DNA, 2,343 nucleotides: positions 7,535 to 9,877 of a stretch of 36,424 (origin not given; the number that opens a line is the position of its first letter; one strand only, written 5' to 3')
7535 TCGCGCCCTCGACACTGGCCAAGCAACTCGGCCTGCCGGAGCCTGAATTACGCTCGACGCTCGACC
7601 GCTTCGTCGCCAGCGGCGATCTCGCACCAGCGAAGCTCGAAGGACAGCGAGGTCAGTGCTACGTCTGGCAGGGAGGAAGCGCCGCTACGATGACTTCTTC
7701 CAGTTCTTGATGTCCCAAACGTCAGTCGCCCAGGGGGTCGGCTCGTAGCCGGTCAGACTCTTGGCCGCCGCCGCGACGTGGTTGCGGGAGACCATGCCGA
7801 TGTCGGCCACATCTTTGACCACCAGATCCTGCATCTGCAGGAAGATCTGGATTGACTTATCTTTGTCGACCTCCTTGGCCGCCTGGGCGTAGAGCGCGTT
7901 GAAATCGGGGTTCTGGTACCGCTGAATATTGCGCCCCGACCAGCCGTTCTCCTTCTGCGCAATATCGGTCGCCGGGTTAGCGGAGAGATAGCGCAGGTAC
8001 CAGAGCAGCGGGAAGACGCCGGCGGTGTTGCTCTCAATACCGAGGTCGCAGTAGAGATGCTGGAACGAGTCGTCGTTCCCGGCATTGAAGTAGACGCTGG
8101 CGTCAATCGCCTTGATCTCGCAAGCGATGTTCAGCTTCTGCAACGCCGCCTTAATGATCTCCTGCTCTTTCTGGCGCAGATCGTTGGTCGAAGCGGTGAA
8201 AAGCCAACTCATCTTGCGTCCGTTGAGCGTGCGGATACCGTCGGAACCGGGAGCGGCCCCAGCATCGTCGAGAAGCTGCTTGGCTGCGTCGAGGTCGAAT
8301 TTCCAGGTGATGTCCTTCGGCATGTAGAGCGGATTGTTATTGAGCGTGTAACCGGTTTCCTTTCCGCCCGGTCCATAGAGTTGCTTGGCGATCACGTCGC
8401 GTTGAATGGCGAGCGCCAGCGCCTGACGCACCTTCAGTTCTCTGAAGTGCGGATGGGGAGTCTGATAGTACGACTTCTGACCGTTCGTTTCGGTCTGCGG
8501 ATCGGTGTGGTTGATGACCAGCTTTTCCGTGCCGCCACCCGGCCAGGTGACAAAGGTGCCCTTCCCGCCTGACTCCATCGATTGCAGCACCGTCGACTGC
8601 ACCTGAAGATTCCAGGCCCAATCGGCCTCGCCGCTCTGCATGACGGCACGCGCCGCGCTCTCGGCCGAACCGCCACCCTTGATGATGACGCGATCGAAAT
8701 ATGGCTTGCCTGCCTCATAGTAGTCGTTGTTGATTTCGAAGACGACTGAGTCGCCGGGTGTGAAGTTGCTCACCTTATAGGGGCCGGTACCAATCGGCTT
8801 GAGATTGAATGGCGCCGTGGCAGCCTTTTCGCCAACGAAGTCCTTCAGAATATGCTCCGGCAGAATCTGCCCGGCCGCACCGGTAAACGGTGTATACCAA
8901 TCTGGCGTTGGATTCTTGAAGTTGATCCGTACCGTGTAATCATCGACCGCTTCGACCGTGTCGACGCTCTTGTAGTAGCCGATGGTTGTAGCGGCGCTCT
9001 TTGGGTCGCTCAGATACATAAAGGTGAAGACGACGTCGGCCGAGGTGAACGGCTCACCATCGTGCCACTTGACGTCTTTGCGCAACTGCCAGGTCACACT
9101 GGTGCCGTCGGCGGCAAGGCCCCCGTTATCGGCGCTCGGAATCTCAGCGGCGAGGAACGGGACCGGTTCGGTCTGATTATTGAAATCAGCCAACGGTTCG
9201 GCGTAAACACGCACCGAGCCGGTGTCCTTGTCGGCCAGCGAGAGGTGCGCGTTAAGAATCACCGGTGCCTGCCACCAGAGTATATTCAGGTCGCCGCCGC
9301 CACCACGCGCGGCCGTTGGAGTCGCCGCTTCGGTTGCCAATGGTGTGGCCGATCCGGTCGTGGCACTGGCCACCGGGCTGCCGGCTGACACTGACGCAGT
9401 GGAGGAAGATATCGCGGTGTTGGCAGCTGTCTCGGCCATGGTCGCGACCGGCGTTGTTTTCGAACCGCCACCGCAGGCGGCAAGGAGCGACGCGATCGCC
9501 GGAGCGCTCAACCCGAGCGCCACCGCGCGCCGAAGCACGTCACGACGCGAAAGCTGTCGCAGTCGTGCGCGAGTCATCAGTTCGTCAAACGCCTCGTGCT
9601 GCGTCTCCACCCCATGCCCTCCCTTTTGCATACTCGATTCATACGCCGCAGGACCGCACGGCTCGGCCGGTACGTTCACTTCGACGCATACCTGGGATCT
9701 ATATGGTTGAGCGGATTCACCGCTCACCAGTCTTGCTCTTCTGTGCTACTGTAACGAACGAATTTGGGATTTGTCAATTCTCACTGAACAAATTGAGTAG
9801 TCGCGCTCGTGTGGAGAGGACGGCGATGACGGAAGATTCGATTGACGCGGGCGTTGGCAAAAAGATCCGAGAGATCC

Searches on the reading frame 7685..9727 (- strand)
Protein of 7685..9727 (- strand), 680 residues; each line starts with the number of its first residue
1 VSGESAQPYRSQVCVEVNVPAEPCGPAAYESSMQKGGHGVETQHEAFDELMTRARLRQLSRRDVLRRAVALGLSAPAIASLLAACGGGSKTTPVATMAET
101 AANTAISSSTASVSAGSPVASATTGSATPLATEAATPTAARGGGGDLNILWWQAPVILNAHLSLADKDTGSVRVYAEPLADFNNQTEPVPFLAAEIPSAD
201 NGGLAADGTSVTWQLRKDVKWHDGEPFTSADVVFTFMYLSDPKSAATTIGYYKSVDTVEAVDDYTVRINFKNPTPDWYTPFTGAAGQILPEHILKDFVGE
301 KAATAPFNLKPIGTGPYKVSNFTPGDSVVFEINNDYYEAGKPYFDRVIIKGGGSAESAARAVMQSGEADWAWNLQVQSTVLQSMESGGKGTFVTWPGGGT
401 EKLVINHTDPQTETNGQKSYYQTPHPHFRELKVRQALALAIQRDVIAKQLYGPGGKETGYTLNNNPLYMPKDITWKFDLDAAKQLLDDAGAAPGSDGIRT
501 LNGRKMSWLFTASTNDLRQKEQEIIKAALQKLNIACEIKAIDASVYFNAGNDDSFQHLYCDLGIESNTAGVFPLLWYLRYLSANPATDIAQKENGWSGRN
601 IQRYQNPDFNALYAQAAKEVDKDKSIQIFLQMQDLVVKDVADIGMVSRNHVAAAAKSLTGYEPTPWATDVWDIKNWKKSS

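Call 21: search_protein_families(library=pfam, proteins=[window:7685-9727:-], max_evalue=0.01)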
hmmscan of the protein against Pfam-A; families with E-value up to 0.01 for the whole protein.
window:7685-9727:- (680 aa): 1 family
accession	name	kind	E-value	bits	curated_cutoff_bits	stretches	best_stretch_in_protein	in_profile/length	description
PF00496.27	SBP_bac_5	-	1.1e-74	252.2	32.4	1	188-554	2-338/368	Bacterial extracellular solute-binding proteins, family 5 Middle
